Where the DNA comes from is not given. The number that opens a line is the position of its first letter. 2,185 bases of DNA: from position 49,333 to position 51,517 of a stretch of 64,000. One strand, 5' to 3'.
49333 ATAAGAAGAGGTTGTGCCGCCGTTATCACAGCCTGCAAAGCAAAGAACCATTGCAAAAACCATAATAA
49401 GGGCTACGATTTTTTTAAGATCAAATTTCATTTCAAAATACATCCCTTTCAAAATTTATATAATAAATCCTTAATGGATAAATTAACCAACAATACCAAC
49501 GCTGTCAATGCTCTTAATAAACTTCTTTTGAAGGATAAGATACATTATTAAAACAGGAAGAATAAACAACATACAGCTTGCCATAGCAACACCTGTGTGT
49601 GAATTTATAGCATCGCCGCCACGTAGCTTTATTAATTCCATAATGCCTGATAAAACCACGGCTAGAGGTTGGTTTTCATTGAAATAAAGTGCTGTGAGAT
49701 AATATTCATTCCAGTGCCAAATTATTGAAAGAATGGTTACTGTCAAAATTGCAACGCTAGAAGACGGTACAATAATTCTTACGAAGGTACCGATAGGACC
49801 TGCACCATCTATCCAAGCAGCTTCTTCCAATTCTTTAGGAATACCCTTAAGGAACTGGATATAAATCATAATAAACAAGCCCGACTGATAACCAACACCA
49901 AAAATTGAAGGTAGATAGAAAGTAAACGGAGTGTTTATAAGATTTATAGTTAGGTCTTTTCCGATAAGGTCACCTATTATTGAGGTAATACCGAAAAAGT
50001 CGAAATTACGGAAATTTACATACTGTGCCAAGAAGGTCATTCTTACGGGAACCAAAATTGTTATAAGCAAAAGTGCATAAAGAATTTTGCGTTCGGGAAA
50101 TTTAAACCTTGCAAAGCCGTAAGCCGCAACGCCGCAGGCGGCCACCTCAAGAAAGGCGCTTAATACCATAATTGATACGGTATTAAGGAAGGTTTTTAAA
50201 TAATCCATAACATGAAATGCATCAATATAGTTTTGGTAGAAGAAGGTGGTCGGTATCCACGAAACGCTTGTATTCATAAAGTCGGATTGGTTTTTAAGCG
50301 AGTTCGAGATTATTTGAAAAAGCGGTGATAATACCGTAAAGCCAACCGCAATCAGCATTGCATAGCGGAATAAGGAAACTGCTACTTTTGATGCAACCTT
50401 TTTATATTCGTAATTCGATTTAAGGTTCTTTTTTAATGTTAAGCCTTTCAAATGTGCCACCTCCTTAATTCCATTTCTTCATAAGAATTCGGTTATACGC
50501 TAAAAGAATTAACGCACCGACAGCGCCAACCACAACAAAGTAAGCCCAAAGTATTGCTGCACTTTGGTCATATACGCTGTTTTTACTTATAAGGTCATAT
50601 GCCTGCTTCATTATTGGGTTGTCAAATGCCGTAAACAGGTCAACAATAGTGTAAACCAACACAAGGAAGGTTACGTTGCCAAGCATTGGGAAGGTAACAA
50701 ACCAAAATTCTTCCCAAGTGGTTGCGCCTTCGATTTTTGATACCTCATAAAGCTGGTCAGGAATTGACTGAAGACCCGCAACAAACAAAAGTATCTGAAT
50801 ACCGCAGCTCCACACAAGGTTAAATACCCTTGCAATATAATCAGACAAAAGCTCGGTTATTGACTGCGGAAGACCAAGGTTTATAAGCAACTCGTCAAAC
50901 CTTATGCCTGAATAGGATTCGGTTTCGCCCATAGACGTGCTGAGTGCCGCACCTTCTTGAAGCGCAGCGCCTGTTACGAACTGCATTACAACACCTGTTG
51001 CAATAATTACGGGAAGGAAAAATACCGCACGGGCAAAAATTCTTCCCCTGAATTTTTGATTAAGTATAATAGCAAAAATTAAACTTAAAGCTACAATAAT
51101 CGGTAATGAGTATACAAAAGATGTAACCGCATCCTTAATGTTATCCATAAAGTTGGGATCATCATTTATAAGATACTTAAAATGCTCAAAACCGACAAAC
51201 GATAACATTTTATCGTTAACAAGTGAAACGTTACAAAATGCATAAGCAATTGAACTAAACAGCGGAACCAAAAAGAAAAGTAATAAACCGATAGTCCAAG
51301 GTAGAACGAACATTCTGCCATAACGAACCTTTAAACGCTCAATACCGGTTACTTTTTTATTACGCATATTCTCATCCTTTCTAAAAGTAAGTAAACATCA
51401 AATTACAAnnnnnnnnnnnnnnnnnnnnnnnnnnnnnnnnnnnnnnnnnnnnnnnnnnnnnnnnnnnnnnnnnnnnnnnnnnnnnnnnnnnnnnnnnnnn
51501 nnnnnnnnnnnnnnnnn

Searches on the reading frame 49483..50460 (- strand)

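Call 9: search_protein_families(library=pfam, proteins=[window:49483-50460:-], max_evalue=0.00001)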
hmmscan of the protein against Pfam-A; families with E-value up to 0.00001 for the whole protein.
window:49483-50460:- (325 aa): 1 family
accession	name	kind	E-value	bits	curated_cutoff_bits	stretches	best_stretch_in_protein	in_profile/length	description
PF00528.27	BPD_transp_1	-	3.7e-09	37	26.4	1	117-316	10-180/184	Binding-protein-dependent transport system inner membrane component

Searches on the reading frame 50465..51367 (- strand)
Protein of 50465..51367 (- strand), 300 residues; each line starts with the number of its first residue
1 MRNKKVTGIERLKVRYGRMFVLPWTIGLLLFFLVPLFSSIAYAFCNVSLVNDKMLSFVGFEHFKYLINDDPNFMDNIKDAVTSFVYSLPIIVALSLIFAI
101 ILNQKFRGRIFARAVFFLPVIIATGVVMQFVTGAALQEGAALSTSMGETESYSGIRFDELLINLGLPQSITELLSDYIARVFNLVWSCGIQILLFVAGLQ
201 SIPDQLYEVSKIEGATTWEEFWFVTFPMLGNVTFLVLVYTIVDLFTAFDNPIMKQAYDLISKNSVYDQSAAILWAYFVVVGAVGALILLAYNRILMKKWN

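Call 9: search_protein_families(library=pfam, proteins=[window:50465-51367:-], max_evalue=0.00001)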
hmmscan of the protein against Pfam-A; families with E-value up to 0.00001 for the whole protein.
window:50465-51367:- (300 aa): 1 family
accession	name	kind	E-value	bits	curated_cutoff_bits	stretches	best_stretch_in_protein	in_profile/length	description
PF00528.27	BPD_transp_1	-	9.3e-08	32.4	26.4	1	189-290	66-171/184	Binding-protein-dependent transport system inner membrane component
